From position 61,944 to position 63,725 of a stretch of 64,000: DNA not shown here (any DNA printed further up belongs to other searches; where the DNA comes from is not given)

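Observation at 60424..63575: KaiC-like ATPase translationally coupled to a hybrid histidine kinase, with no KaiA or KaiB nearby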

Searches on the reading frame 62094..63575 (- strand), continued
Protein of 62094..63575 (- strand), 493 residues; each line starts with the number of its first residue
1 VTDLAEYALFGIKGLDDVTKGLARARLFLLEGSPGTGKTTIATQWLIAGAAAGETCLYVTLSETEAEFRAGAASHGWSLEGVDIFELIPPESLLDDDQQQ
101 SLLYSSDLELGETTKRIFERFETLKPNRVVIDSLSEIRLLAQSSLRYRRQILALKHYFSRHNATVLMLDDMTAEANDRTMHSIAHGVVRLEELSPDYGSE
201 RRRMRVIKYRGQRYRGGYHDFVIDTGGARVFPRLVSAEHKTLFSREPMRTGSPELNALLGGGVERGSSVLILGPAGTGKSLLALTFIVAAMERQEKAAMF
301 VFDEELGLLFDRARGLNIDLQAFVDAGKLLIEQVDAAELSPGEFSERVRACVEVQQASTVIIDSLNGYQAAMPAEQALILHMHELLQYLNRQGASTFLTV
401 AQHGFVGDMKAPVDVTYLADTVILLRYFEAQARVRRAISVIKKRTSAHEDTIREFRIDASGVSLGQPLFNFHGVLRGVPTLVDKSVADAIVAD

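Call 9: find_encoding_contigs(protein=window:62094-63575:-, flank=10000, max_places=3)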
Protein window:62094-63575:- (493 aa): no gene with exactly this product is on record in the collection.

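Call 11: find_related_loci(query=window:62094-63575:-, collection=genome_contigs, flank=10000)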
Query window:62094-63575:- (493 aa) in genome_contigs; peptide patterns used: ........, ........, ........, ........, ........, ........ (x = any residue, [..] = any of these).
599 stretches matched a pattern (row limit reached: there are more); 527 encode a relative of the query (tblastn E <= 1e-3); the best 80 are kept; 80 distinct loci.
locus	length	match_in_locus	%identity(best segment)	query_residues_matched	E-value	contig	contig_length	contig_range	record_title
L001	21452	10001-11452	87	1-484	0e+0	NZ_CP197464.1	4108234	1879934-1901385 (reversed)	Sphingomonas sp. ASY06-1R chromosome, complete genome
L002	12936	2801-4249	82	1-482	0e+0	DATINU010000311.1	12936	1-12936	MAG TPA_asm: Allosphingosinicella sp. isolate SMAG_U15804 k141_1086852, whole genome shotgun sequence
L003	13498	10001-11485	80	1-484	0e+0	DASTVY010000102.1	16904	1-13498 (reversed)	MAG TPA_asm: Sphingomicrobium sp. isolate SMAG_U2372 k141_241616, whole genome shotgun sequence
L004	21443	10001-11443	81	4-483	0e+0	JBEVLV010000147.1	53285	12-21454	MAG: Sphingomonas sp. isolate T4R2UO_autometa_bin_0017 T4R2UO_autometa_bin_0017_k133_221897, whole genome shotgun sequen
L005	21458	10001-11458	81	1-485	0e+0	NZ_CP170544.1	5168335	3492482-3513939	Sphingomonas sp. DBB INV C78 chromosome, complete genome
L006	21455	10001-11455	80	1-484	0e+0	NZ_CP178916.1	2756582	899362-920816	Sphingomonas sediminicola strain DSM 18106 chromosome, complete genome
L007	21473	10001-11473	79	4-493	0e+0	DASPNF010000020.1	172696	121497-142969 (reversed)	MAG TPA_asm: Allosphingosinicella sp. isolate SMAG_U12114 k141_442511, whole genome shotgun sequence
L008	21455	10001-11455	79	1-484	0e+0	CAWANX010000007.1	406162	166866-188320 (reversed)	MAG: uncultured Alphaproteobacteria bacterium isolate MFD02840.bin.2.321 genome assembly, contig: contig_98058, whole ge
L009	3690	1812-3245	80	6-482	0e+0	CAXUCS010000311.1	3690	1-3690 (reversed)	MAG TPA_asm: uncultured Caulobacteraceae bacterium isolate public_SRR14722166_metawrap_bin.2 genome assembly, contig: pu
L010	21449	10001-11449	80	1-482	0e+0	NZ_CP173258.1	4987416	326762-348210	Sphingomonas sp. MMS24-J13 chromosome, complete genome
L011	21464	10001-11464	79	1-484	0e+0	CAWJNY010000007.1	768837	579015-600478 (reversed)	MAG: uncultured Alphaproteobacteria bacterium isolate MFD02840.bin.2.275 genome assembly, contig: contig_13400, whole ge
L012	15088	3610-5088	79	1-490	0e+0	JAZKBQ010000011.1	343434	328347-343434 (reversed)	MAG: Pseudomonadota bacterium isolate ADI_H3L2_1_122_18_3-bin087 ADIH3L21_B087_0_000000000011, whole genome shotgun sequ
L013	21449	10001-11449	81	1-482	0e+0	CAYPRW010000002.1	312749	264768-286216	MAG TPA_asm: uncultured Stakelama sp. isolate SRP237561_co1_387 genome assembly, contig: NODE_22_length_312749_cov_41.19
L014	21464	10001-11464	78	1-487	0e+0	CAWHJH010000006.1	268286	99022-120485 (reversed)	MAG: uncultured Alphaproteobacteria bacterium isolate MFD02840.bin.2.30 genome assembly, contig: contig_35245, whole gen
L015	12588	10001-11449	78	1-482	0e+0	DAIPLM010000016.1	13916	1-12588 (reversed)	MAG TPA_asm: Sphingomicrobium sp. isolate CTOTU27530 NODE_663_length_13916_cov_5.860760, whole genome shotgun sequence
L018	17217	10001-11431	79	8-483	0e+0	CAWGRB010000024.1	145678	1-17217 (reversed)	MAG: uncultured Alphaproteobacteria bacterium isolate MFD08353.bin.2.20 genome assembly, contig: contig_2838, whole geno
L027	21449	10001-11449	78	8-487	0e+0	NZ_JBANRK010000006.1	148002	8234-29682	Sphingobium mellinum strain DSM 7458 NODE_6_length_148002_cov_237.040149, whole genome shotgun sequence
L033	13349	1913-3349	78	8-485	0e+0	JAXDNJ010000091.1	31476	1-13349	MAG: Methylobacteriaceae bacterium isolate BP_662 scaffold_2300790, whole genome shotgun sequence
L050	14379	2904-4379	74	4-493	0e+0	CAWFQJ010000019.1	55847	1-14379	MAG: uncultured Alphaproteobacteria bacterium isolate MFD09671.bin.2.99 genome assembly, contig: contig_72014, whole gen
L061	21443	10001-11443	75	11-489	0e+0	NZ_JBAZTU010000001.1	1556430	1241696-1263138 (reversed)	MAG: Sphingomonas sp. isolate SO_2017_GW1_210 NODE_2_length_1556430_cov_16.793430_OW334_2017, whole genome shotgun seque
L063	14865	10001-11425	76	11-482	0e+0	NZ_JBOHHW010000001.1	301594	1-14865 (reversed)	MAG: Sphingomonas sp. isolate SE1529_concoct.bin.19 NODE_1_length_301594_cov_3.074280, whole genome shotgun sequence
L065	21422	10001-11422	77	11-482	0e+0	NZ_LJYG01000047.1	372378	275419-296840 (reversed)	Bradyrhizobium manausense strain BR 3351 contig2015, whole genome shotgun sequence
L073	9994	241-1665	75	11-482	0e+0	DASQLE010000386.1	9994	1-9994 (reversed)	MAG TPA_asm: Beijerinckiaceae bacterium isolate SMAG_U11930 k141_6104417, whole genome shotgun sequence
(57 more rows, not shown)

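Call 20: search_protein_representatives(protein=window:62094-63575:-)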
Query: 493 residues. Proteins with E-value up to 0.001 (for the whole library): 10294; up to 1e-10: 5071; up to 1e-30: 1471. The best 150 are listed.
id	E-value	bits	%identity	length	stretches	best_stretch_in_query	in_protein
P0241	1.9e-164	564.1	56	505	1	8-481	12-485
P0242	2.0e-156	537.7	52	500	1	10-484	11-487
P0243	3.0e-149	514.0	52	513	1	10-481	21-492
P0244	3.5e-147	507.2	51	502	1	10-481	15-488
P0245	1.5e-145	501.9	49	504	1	10-480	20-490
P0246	7.4e-144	496.3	50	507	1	10-477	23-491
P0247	3.1e-142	490.9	50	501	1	10-484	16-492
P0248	5.5e-142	490.1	61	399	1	44-433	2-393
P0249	3.4e-141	487.5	47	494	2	185-484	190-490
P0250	5.7e-138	476.9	47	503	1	6-483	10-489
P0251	8.3e-134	463.1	46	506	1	8-481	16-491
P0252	6.8e-128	443.6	46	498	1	10-481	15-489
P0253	1.3e-127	442.7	61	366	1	44-405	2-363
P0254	7.1e-126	437.0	47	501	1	8-481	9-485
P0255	6.2e-125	433.9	45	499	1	10-481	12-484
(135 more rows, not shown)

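Call 25: search_protein_families(library=pfam, proteins=[L027:11473-13482:+, L008:11485-13917:+, L050:4395-7130:+, L063:11472-14324:+, L065:11458-13965:+, L073:1701-4508:+, L018:11464-12336:+, L033:3396-5066:+, L061:11472-14180:+], max_evalue=0.0001)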
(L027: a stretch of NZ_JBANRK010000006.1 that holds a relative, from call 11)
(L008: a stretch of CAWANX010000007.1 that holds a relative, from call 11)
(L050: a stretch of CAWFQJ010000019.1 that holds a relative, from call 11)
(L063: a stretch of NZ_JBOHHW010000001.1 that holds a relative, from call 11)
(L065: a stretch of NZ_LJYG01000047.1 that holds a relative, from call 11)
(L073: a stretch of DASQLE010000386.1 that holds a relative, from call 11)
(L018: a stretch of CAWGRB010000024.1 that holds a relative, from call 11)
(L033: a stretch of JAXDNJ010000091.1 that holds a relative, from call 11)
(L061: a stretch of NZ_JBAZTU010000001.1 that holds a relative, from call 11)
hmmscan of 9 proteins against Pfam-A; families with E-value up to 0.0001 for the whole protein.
L027:11473-13482:+ (670 aa): 5 families
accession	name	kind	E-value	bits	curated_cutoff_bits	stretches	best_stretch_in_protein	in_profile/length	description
PF02518.31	HATPase_c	-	2.6e-18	66.9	26.4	1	421-539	2-110/111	Histidine kinase-, DNA gyrase B-, and HSP90-like ATPase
PF00072.30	Response_reg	-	1.7e-16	60.8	30.2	1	563-648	2-86/111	Response regulator receiver domain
PF00512.31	HisKA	-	2.8e-10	40.6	26.9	1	314-377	2-64/66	His Kinase A (phospho-acceptor) domain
PF08448.16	PAS_4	-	1.9e-06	28.5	23.1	1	178-268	14-110/110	PAS fold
PF13188.13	PAS_8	-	3.5e-06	27.2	21.8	0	151-210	2-51/65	PAS domain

L008:11485-13917:+ (811 aa): 4 families
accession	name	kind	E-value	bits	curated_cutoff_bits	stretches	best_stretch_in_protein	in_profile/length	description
PF08448.16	PAS_4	-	2.6e-20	73.2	23.1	2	307-415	4-108/110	PAS fold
PF02518.31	HATPase_c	-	1.4e-19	71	26.4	1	545-663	2-110/111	Histidine kinase-, DNA gyrase B-, and HSP90-like ATPase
PF00072.30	Response_reg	-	9.4e-18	64.8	30.2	1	686-792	1-110/111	Response regulator receiver domain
PF00512.31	HisKA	-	7.1e-10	39.2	26.9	1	438-502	2-65/66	His Kinase A (phospho-acceptor) domain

L050:4395-7130:+ (912 aa): 7 families
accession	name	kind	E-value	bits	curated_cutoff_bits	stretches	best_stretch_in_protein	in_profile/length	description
PF08447.18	PAS_3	-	1.6e-35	121.6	25.6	2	175-258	4-88/89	PAS fold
PF08448.16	PAS_4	-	4.8e-29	101.3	23.1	2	427-539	1-110/110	PAS fold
PF02518.31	HATPase_c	-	2.8e-21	76.5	26.4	1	660-777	2-109/111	Histidine kinase-, DNA gyrase B-, and HSP90-like ATPase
PF13426.13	PAS_9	-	4.2e-17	62.7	27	1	437-536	7-103/103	PAS domain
PF00072.30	Response_reg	-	8.9e-15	55.3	30.2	1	802-887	1-85/111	Response regulator receiver domain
PF00989.32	PAS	-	7.5e-11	42.5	22.6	0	422-533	2-112/113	PAS fold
PF00512.31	HisKA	-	1.7e-10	41.2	26.9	1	554-617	3-65/66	His Kinase A (phospho-acceptor) domain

L063:11472-14324:+ (951 aa): 8 families
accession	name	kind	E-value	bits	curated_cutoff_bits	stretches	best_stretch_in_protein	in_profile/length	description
PF08447.18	PAS_3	-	2.2e-31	108.4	25.6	2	176-258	5-88/89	PAS fold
PF02518.31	HATPase_c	-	7.4e-20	71.9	26.4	1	690-809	2-109/111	Histidine kinase-, DNA gyrase B-, and HSP90-like ATPase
PF08448.16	PAS_4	-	1.3e-17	64.4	23.1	1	458-559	2-109/110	PAS fold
PF00072.30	Response_reg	-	1.8e-16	60.7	30.2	1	835-945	1-109/111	Response regulator receiver domain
PF13426.13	PAS_9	-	7.4e-12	45.9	27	1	467-556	7-102/103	PAS domain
PF01590.32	GAF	-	1.4e-11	45.5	22.4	1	295-426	9-133/133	GAF domain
PF00512.31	HisKA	-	2.7e-10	40.6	26.9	1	582-646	3-64/66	His Kinase A (phospho-acceptor) domain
PF00989.32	PAS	-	1.4e-09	38.4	22.6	1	453-547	3-99/113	PAS fold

L065:11458-13965:+ (836 aa): 7 families
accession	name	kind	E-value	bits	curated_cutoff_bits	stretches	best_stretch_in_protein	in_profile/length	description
PF00072.30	Response_reg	-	4.7e-20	72.3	30.2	1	725-831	1-109/111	Response regulator receiver domain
PF02518.31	HATPase_c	-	1.3e-18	67.8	26.4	1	579-697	2-110/111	Histidine kinase-, DNA gyrase B-, and HSP90-like ATPase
PF00512.31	HisKA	-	7.2e-10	39.2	26.9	1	473-536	3-65/66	His Kinase A (phospho-acceptor) domain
PF13426.13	PAS_9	-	4.7e-09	36.9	27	1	164-267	3-103/103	PAS domain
PF01590.32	GAF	-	2.5e-08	35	22.4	1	290-423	1-127/133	GAF domain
PF08447.18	PAS_3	-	4.9e-07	30.4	25.6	1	175-261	2-88/89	PAS fold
PF08448.16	PAS_4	-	8.8e-07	29.6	23.1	1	164-268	7-108/110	PAS fold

L073:1701-4508:+ (936 aa): 7 families
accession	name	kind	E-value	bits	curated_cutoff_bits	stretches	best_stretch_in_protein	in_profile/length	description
PF08448.16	PAS_4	-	1.8e-30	105.8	23.1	3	429-536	5-108/110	PAS fold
PF02518.31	HATPase_c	-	3e-21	76.4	26.4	1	666-784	2-109/111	Histidine kinase-, DNA gyrase B-, and HSP90-like ATPase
PF08447.18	PAS_3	-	2.4e-20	73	25.6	1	184-259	12-88/89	PAS fold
PF00072.30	Response_reg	-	3.6e-18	66.2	30.2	1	812-918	1-109/111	Response regulator receiver domain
PF00512.31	HisKA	-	1.1e-10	41.9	26.9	1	560-623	3-65/66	His Kinase A (phospho-acceptor) domain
PF13426.13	PAS_9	-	6.9e-09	36.4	27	1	197-265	36-103/103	PAS domain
PF00989.32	PAS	-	1.7e-05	25.2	22.6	0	184-253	34-103/113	PAS fold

L018:11464-12336:+ (291 aa): 0 families

L033:3396-5066:+ (557 aa): 3 families
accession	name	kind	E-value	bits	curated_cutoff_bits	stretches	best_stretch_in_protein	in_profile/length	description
PF02518.31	HATPase_c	-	1.1e-19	71.3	26.4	1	295-414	2-109/111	Histidine kinase-, DNA gyrase B-, and HSP90-like ATPase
PF00072.30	Response_reg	-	2.5e-19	69.9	30.2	1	440-552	1-111/111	Response regulator receiver domain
PF00512.31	HisKA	-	2.8e-09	37.3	26.9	1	187-251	3-64/66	His Kinase A (phospho-acceptor) domain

L061:11472-14180:+ (903 aa): 10 families
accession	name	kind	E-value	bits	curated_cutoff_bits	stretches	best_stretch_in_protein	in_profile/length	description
PF08447.18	PAS_3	-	2.4e-37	127.5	25.6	3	176-258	5-89/89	PAS fold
PF13426.13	PAS_9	-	5.9e-28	97.6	27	3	285-380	3-103/103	PAS domain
PF08448.16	PAS_4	-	6.2e-28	97.7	23.1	3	282-382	4-109/110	PAS fold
PF00989.32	PAS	-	1.4e-23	83.5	22.6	2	282-366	10-95/113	PAS fold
PF02518.31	HATPase_c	-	1.1e-19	71.4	26.4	1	626-746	2-109/111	Histidine kinase-, DNA gyrase B-, and HSP90-like ATPase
PF00072.30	Response_reg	-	3e-17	63.2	30.2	1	773-884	1-111/111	Response regulator receiver domain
PF13188.13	PAS_8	-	1.4e-09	38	21.8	0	282-327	10-55/65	PAS domain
PF24820.1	Diguanyl_cycl_sensor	-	1.9e-08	34.7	28.1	0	284-325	7-48/109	Diguanylate cyclase-like sensor domain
PF00512.31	HisKA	-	3.7e-07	30.5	26.9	1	518-582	3-64/66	His Kinase A (phospho-acceptor) domain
PF14598.12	PAS_11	-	1.4e-05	25.4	25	0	290-334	9-53/109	PAS domain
